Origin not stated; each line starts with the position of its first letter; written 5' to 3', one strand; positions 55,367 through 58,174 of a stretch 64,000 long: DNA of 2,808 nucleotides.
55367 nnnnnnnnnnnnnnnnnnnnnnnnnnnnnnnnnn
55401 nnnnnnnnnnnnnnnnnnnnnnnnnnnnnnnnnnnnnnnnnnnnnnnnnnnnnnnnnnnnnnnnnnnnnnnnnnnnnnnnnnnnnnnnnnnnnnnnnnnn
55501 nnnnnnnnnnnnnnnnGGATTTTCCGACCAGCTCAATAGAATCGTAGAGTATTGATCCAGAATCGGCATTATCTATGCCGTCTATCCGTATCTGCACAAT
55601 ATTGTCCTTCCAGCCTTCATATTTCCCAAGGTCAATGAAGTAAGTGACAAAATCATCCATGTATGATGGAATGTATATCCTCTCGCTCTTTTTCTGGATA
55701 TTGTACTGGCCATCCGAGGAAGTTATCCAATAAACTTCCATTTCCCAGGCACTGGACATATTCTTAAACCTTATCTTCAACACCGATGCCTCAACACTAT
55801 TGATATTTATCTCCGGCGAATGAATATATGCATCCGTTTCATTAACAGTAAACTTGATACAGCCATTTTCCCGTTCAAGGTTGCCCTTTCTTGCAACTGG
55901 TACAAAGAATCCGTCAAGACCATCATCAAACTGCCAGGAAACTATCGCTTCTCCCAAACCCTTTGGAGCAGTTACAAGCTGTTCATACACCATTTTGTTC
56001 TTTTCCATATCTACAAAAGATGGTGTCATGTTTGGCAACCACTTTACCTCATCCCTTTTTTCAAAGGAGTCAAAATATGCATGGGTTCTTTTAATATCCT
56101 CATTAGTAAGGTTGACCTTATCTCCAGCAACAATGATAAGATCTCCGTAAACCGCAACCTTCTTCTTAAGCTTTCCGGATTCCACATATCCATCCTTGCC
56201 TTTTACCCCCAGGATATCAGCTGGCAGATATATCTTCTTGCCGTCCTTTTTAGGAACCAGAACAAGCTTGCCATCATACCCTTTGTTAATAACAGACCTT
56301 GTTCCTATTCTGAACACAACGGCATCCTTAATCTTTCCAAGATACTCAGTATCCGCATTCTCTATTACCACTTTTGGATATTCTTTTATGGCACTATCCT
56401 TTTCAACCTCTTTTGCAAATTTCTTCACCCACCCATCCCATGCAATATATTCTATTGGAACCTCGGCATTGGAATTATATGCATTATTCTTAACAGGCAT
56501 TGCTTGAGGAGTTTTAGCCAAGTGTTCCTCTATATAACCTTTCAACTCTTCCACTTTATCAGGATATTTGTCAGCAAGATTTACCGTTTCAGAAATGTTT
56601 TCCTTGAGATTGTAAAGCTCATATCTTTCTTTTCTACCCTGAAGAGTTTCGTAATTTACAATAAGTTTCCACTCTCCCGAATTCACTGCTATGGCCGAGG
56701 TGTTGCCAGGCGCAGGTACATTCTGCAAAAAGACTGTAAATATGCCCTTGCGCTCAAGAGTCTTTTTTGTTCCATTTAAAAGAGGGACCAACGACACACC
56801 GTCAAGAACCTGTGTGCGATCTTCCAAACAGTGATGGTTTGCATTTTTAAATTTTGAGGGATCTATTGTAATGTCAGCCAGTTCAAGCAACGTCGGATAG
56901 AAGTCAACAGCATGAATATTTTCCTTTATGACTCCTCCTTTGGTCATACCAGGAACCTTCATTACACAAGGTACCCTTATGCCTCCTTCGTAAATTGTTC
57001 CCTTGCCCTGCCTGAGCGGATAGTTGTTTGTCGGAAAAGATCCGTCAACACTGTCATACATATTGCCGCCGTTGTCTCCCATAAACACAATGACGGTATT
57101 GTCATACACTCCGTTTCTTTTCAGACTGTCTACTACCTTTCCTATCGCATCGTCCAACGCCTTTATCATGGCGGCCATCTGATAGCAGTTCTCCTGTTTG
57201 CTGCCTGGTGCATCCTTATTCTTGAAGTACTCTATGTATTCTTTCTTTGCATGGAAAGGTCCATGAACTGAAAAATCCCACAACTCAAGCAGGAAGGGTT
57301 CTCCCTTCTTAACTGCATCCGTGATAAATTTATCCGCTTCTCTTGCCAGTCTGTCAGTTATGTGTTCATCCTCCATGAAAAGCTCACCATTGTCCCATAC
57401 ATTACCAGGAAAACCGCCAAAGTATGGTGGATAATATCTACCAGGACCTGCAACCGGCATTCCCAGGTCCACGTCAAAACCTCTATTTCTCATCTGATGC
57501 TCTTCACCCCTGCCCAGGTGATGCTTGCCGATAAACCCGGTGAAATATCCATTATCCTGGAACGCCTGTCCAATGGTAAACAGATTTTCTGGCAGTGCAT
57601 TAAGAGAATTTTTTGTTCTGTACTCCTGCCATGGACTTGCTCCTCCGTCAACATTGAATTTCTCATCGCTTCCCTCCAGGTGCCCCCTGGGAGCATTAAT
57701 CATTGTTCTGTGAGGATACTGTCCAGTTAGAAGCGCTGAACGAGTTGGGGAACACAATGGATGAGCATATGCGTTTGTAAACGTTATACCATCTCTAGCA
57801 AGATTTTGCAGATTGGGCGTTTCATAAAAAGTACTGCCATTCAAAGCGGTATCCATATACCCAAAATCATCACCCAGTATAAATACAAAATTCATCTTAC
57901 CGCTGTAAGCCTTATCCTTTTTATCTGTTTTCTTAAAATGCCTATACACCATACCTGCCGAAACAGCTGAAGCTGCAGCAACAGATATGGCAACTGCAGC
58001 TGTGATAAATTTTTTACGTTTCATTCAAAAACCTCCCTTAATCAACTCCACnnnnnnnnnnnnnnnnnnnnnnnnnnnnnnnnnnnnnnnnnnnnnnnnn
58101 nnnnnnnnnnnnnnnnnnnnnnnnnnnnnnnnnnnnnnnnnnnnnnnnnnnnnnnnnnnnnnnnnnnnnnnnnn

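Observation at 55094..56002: Unassigned ~150-aa 'KIRFKN/IELV' domain: duplicated at the C-terminus of the large sulfatase and standalone on two anchored exoproteins at opposite ends of the window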

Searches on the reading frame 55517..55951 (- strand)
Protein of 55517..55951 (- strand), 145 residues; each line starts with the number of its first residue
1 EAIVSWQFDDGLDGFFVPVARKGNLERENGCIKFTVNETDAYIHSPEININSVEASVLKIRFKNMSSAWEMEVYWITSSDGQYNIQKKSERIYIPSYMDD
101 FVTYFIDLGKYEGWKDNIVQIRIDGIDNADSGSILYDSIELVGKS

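Call 12: find_homologous_proteins(query=A1, max_evalue=0.001)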
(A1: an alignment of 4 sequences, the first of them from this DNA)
Query A1 (4 sequences) (145 aa, profile of the alignment): 15 proteins with E <= 0.001 among 822 candidates.
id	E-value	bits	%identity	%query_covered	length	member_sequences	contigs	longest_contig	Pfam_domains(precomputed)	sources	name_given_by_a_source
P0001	9.4e-79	281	100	56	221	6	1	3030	-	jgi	jgi:hypothetical protein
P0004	5.6e-61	223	-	-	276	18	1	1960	-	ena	-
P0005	3.9e-55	204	50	6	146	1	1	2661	-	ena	-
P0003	3.2e-52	195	62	56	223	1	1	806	-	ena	-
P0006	3.4e-48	182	24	59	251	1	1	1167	-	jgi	-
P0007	3.6e-40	156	25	50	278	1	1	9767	-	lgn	-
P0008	4.0e-33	133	29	32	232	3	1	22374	-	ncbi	-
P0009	4.3e-32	129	27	67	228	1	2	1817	-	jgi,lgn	-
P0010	2.6e-30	124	23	61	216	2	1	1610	-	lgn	-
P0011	6.0e-30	122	20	79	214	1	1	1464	-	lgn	-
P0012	1.2e-28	118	27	66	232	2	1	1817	-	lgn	-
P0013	1.3e-28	118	23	83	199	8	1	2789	-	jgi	-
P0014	6.5e-27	113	21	70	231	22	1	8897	-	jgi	jgi:hypothetical protein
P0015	2.9e-26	110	24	44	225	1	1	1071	-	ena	-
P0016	9.6e-23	99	-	-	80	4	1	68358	-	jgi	jgi:hypothetical protein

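Call 19: search_protein_representatives(alignment_id=A1)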
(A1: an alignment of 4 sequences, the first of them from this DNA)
Query: 4 sequences, 160 profile positions. Proteins with E-value up to 0.001 (for the whole library): 2388; up to 1e-10: 793; up to 1e-30: 97. The best 150 are listed.
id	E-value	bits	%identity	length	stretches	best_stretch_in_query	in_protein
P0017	6.9e-106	367.6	-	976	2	2-145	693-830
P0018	2.9e-79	281.0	-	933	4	2-145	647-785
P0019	9.5e-72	256.6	-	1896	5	6-145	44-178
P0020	2.3e-71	255.4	-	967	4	5-145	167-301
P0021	8.6e-70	250.3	-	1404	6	4-145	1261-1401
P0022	1.9e-67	242.7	-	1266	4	6-145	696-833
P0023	9.8e-67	240.3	-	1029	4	3-149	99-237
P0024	4.5e-66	238.2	-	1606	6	6-148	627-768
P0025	4.5e-63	228.5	-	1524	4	29-149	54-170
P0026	7.1e-62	224.5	-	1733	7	13-132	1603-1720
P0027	1.4e-61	223.6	-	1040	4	4-134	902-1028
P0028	1.7e-60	220.1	-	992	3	3-145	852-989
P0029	1.5e-59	217.0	-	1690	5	5-143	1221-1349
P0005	1.2e-55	204.2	-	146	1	20-160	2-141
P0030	5.4e-55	202.2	-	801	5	5-144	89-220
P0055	2.2e-39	151.4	-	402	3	6-146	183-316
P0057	3.0e-38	147.8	-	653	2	3-145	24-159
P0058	5.1e-38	147.0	-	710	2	4-145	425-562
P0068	1.8e-36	141.9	-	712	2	6-145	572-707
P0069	2.1e-36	141.7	-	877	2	5-147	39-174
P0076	4.9e-35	137.3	-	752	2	6-147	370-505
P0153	4.6e-26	108.1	-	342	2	4-149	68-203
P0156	7.0e-26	107.5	-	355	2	3-145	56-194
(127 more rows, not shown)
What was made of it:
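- Family size: 2,388 representatives at E<=1e-3 and 793 at E<=1e-10, typically with 2-8 copies per protein (call 19).
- Tried and rejected: That would wrongly suggest an orphan; the exhaustive HMMER search corrected it (call 19).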

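Call 22: search_protein_families(library=pfam, proteins=[P0020, P0030, P0055, P0057, P0058, P0068, P0076, P0069, P0153, P0156], max_evalue=0.1)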
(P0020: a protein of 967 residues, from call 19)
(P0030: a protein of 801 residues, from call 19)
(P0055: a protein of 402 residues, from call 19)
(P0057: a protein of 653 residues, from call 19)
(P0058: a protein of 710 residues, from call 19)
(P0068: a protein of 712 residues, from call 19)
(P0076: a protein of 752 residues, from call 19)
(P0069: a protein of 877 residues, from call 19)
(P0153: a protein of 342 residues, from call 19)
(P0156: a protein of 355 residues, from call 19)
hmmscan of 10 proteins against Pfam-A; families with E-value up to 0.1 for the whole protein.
P0020 (967 aa): 2 families
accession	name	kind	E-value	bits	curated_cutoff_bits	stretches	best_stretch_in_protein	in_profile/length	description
PF18962.6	Por_Secre_tail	-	6.5e-10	39.6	27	1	889-963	2-73/75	Secretion system C-terminal sorting domain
PF13860.13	FlgD_ig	-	0.02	15.3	27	0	906-954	22-75/79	FlgD Ig-like domain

P0030 (801 aa): 0 families

P0055 (402 aa): 3 families
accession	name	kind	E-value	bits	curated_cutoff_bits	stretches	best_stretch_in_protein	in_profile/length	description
PF16291.11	DUF4937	-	0.0023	18.6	28.3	0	184-209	16-41/89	Domain of unknown function (DUF4937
PF13031.12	DUF3892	-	0.0031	18.4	22.3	0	75-120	23-65/71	Protein of unknown function (DUF3892)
PF17966.7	Muc_B2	-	0.043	14.8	23.5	0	259-294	51-85/100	Muc B2-like domain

P0057 (653 aa): 3 families
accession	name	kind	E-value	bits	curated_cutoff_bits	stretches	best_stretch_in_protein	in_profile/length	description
PF00704.34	Glyco_hydro_18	-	8.9e-59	200.2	29.6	1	324-627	11-317/317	Glycosyl hydrolases family 18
PF24058.1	DUF7359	-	0.03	14.6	27.5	1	382-428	7-52/123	Domain of unknown function (DUF7359)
PF23916.1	TIM-barrel_EndoS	-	0.07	13.3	27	0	364-443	53-135/238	Endo-beta-N-acetylglucosaminidase EndoS TIM-barrel domain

P0058 (710 aa): 1 family
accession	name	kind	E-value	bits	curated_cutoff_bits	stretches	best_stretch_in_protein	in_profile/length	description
PF14583.12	Pectate_lyase22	-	0.0015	17.8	30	1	32-177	7-145/386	Oligogalacturonate lyase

P0068 (712 aa): 0 families

P0076 (752 aa): 2 families
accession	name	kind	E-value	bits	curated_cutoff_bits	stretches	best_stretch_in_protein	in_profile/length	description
PF18962.6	Por_Secre_tail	-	3.1e-11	43.8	27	1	674-748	2-73/75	Secretion system C-terminal sorting domain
PF13860.13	FlgD_ig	-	0.00032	21.1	27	1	693-739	24-75/79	FlgD Ig-like domain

P0069 (877 aa): 0 families

P0153 (342 aa): 2 families
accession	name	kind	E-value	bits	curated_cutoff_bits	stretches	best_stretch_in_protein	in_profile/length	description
PF16351.10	DUF4979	-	0.00071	20.3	28.9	0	112-175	53-113/165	Domain of unknown function (DUF4979)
PF11782.13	DUF3319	-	0.083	13.3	25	0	76-137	16-73/89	Protein of unknown function (DUF3319)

P0156 (355 aa): 1 family
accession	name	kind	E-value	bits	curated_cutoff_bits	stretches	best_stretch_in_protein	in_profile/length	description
PF03351.22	DOMON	-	8.9e-05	23.1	32.7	0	111-158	16-63/124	DOMON domain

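Call 25: search_protein_families(library=ncbifam, proteins=[P0055, P0153, P0030, P0020, P0068], max_evalue=0.1)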
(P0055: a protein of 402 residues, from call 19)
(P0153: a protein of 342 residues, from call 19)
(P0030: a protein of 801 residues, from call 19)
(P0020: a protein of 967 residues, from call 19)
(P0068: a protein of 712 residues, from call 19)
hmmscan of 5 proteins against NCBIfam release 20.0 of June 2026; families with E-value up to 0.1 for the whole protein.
P0055 (402 aa): 4 families
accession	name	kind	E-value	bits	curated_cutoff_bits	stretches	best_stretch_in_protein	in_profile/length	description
NF052634.1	Riean_0653_fam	subfamily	0.0033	18.3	57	0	226-327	71-170/176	Riean_0653 family protein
TIGR01327.1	PGDH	equivalog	0.0059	15.4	454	0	49-109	408-469/525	phosphoglycerate dehydrogenase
TIGR03905.1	TIGR03905_4_Cys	hypoth_equivalog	0.049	14.1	67.7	0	80-105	10-35/78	TIGR03905 family TSCPD domain-containing protein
NF005131.0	PRK06580.1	equivalog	0.062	13.5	121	0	357-395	54-92/107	putative monovalent cation/H+ antiporter subunit E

P0153 (342 aa): 3 families
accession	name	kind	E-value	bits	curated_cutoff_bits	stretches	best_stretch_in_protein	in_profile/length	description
NF011898.1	PRK15371.1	subfamily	8.1e-05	22.1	275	1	144-190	70-114/269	YopJ/AvrA family T3SS effector serine/threonine acetyltransferase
NF047808.1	LIC11299_lipo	equivalog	0.072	13.2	170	0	126-159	61-94/119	LIC11299 family lipoprotein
NF008190.0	PRK10943.1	subfamily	0.079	12.9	137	0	147-175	11-38/69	cold shock-like protein CspC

P0030 (801 aa): 0 families

P0020 (967 aa): 3 families
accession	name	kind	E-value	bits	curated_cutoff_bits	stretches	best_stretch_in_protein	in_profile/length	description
TIGR04183.1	Por_Secre_tail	domain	1.1e-10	41.3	23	1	889-964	2-70/72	T9SS type A sorting domain-containing protein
NF052634.1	Riean_0653_fam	subfamily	3.6e-06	28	57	2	74-157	70-157/176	Riean_0653 family protein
NF006779.0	PRK09293.1-3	equivalog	0.0053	15.8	349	0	260-281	198-219/334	class 1 fructose-bisphosphatase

P0068 (712 aa): 2 families
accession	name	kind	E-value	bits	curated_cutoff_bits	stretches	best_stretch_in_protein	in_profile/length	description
NF047897.1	LctobiosidLnbX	equivalog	2.7e-08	32.1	2500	1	31-105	40-118/1498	lacto-N-biosidase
NF045545.1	HAH_0734_fam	hypoth_equivalog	0.076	13.2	80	0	462-519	5-63/82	HAH_0734 family protein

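Call 39: find_encoding_contigs(protein=P0008, flank=8000, max_places=3)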
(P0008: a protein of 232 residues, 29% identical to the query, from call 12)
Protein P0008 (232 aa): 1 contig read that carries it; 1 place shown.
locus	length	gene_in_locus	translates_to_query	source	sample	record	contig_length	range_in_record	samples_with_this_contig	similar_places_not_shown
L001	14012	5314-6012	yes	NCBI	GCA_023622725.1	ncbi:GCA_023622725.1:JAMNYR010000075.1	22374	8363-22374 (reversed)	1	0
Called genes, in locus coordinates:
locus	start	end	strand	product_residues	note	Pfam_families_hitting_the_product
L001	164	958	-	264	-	PF00005:ABC_tran, PF02463:SMC_N (weak), PF13304:AAA_21 (faint)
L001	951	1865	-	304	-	PF02653:BPD_transp_2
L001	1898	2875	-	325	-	PF04392:ABC_sub_bind, PF13407:Peripla_BP_4 (faint), PF13458:Peripla_BP_6 (weak)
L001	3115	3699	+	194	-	PF02525:Flavodoxin_2, PF03358:FMN_red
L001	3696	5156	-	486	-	-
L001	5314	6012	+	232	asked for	-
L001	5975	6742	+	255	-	-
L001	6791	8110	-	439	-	PF02310:B12-binding (weak), PF04055:Radical_SAM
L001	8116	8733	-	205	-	PF04055:Radical_SAM (weak)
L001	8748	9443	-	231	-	PF02310:B12-binding, PF04055:Radical_SAM (faint)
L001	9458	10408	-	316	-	-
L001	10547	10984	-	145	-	-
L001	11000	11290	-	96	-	-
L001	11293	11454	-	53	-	-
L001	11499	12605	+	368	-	-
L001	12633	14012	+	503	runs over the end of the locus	PF07556:DUF1538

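Call 40: find_encoding_contigs(protein=P0007, flank=8000, max_places=3)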
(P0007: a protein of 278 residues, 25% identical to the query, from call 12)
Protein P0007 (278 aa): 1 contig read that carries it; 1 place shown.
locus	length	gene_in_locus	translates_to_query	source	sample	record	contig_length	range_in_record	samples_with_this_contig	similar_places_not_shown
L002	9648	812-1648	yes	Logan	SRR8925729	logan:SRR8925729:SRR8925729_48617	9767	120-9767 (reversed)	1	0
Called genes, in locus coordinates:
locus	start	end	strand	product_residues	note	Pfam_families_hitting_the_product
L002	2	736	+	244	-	?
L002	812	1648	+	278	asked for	-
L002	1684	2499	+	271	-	-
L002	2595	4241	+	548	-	PF00370:FGGY_N, PF02782:FGGY_C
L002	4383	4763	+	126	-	PF00392:GntR, PF13730:HTH_36 (faint), PF14502:HTH_41 (faint)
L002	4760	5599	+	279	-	PF13175:AAA_15 (faint), PF00005:ABC_tran, PF13304:AAA_21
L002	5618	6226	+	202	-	PF13346:ABC2_membrane_5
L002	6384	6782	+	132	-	PF00383:dCMP_cyt_deam_1, PF08211:dCMP_cyt_deam_2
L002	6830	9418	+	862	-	-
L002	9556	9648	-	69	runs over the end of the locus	?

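Call 53: search_protein_families(library=pfam, alignment_id=A4, max_evalue=0.00001)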
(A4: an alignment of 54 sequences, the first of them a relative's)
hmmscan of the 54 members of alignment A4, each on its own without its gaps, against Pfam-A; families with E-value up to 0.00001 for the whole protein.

A. member 1, P0018 (933 aa): 2 families
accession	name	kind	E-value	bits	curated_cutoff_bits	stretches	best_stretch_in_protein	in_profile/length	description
PF22633.2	F5_F8_type_C_2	-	4.3e-09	37.3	27.8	1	396-480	1-91/91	NedA-like, galactose-binding domain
PF13229.12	Beta_helix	-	5.1e-07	29.9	25.9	1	27-156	34-139/158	Right handed beta helix region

B. families by the number of members that match (of 54 scanned): 30 families (the first 25 are shown)
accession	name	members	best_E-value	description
PF18962.6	Por_Secre_tail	8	2.3e-15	Secretion system C-terminal sorting domain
PF13229.12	Beta_helix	6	2.7e-13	Right handed beta helix region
PF00395.25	SLH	5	1.2e-27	S-layer homology domain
PF00041.27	fn3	3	7.8e-13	Fibronectin type III domain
PF03629.24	SASA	2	1.4e-22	Carbohydrate esterase, sialic acid-specific acetylesterase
PF03422.21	CBM_6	2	7.4e-18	Carbohydrate binding module (family 6)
PF02368.24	Big_2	2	4.6e-17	Bacterial Ig-like domain (group 2)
PF18099.7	CBM_35_2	2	2.6e-14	Carbohydrate binding module (family 35)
PF13472.12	Lipase_GDSL_2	2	3.1e-14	GDSL-like Lipase/Acylhydrolase family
PF14307.12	Glyco_tran_WbsX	2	5.6e-14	Glycosyltransferase WbsX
PF22633.2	F5_F8_type_C_2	2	4.7e-11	NedA-like, galactose-binding domain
PF00657.28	Lipase_GDSL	2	4.8e-11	GDSL-like Lipase/Acylhydrolase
PF16317.11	Glyco_hydro_99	2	4e-06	Glycosyl hydrolase family 99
PF18989.5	DUF5722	1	1.9e-128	Family of unknown function (DUF5722)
PF02278.25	Lyase_8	1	2.5e-75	Polysaccharide lyase family 8, super-sandwich domain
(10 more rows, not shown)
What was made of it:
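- Partners in 54 members: T9SS tail 8, beta-helix 6, SLH 5, SASA 2, GDSL 2, CBM6 2, CBM35 2, WbsX 2, GH99 2, and one each of PL8, GH18, GH28, sulfatase and dockerin (call 53). The module co-occurs with bona fide CBMs (CBM6, CBM35, CBM_4_9, F5/8 type C) in the same proteins, which could make a further CBM redundant (call 53). The family occurs in proteins with many unrelated catalytic activities, which suits a generic surface-attachment role (call 53).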

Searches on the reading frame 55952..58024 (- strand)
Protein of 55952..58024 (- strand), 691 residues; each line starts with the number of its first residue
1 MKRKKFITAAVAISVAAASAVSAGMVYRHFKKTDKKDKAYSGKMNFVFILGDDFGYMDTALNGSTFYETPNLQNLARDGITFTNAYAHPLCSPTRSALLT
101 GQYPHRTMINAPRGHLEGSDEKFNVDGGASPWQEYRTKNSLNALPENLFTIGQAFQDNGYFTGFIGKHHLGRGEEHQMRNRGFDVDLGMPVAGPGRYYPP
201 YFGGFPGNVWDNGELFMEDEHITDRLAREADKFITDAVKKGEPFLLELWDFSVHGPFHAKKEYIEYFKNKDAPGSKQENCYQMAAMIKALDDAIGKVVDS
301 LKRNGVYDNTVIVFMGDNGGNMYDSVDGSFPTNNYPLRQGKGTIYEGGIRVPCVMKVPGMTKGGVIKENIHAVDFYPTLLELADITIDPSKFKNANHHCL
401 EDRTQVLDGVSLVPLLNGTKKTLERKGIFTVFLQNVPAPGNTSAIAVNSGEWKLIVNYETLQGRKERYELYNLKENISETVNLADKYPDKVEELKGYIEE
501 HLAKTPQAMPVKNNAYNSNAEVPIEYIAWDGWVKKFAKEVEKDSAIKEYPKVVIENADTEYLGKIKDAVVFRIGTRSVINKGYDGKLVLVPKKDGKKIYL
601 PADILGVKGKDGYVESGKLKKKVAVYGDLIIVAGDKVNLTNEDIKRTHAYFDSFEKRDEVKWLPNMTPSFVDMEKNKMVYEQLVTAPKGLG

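Call 69: search_solved_structures(query=window:55952-58024:-, max_evalue=1e-10)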
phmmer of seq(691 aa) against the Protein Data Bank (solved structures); distinct sequences matched with E-value up to 1e-10: 67 (the best 60 are shown).
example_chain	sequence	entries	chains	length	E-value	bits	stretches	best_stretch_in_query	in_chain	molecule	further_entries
9fo1_A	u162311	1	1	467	2.7e-72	247.6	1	42-517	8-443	k-carrageenan sulfatase S1_16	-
6ust_A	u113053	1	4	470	2.7e-61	211.3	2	44-278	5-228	N-acetylgalactosamine 6-sulfate sulfatase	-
6uss_A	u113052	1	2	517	2.4e-55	191.6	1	35-505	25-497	Sulfatase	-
7oza_AAA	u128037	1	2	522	5.2e-55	190.5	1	40-510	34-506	Putative secreted sulfatase ydeN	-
6bia_A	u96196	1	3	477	1e-54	189.5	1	40-391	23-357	Sulfatase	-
6b0k_A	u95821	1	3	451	1e-52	182.9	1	43-391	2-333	Iota-carrageenan sulfatase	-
6b0j_A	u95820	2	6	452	1.1e-52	182.9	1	43-391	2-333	Iota-carrageenan sulfatase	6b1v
9hh3_A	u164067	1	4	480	1.8e-50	175.5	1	43-500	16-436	Sulfatase, family S1-19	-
9hh2_A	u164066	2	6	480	5.8e-49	170.5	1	43-500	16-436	Sulfatase, family S1-19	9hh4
9s8f_A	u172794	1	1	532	2.4e-48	168.5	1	155-523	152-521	Sulfatase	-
7stt_A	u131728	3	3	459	4.7e-47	164.2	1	41-501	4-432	N-acetylgalactosamine-6-sulfatase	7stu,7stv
7oz9_AAA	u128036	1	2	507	6e-47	163.8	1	64-512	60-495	N-acetylgalactosamine-6-sulfatase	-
6prm_A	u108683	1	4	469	1.3e-38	136.3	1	40-494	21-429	exo-4S-kappa carrageenan S1 sulfatase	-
7an1_AAA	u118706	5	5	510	2.5e-38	135.4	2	281-500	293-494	Arylsulfatase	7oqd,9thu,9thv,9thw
3ed4_A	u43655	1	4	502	3.8e-38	134.8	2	143-496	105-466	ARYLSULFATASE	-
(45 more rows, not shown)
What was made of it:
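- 55094..58024 (-): 976-aa sulfatase gene. It has an N-terminal hydrophobic signal or anchor, an S1 formylglycine-type catalytic domain (CSPTR motif), an unassigned linker and two C-terminal copies of the domain. Nearest solved sequences are the kappa-carrageenan sulfatase S1_16 (9fo1, E=2.7e-72) and GalNAc-6-sulfatases (call 69).
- On CAZy carbohydrate-binding module (generic definition): Appended to a carbohydrate-type sulfatase (call 69).
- Sulfatase type: its catalytic domain resembles carbohydrate sulfatases of the S1_16 and S1_19 groups (call 69).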
